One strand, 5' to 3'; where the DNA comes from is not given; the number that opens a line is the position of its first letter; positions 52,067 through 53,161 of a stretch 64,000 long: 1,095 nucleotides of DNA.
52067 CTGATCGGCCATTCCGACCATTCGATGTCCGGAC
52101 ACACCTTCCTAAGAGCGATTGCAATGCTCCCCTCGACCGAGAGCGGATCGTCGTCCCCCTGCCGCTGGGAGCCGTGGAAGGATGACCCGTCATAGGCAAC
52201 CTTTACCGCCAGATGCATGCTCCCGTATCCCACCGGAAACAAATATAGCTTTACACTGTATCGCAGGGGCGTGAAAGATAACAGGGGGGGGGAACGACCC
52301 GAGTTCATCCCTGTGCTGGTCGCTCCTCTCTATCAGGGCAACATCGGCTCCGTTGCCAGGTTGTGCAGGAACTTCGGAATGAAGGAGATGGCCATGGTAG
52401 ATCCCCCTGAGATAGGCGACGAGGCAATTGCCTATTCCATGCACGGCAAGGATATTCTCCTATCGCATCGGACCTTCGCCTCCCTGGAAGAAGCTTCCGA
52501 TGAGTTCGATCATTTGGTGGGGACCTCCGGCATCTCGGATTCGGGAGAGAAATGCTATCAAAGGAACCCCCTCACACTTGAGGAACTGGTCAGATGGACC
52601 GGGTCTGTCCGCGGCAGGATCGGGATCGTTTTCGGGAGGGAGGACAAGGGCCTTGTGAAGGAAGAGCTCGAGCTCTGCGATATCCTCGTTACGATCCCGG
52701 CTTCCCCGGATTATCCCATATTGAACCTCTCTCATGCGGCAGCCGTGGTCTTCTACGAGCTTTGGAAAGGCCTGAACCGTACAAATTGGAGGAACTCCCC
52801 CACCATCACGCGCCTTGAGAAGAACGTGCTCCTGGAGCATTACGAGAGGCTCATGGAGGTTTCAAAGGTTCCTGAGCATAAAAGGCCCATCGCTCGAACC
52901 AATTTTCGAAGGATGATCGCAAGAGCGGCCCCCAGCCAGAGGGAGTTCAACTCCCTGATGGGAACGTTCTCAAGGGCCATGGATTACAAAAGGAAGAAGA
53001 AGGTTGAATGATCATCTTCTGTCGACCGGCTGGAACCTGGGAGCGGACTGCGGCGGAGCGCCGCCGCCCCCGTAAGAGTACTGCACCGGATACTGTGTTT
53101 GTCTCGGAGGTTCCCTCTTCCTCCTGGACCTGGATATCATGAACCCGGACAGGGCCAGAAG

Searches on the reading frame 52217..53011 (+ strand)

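Call 20: search_protein_families(library=pfam, proteins=[window:52217-53011:+], max_evalue=0.001)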
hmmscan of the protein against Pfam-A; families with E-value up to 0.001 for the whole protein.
window:52217-53011:+ (264 aa): 1 family
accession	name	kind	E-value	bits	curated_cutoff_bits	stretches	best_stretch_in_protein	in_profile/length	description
PF00588.24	SpoU_methylase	-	1.5e-23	83.9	29.7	1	33-180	5-142/142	SpoU rRNA Methylase family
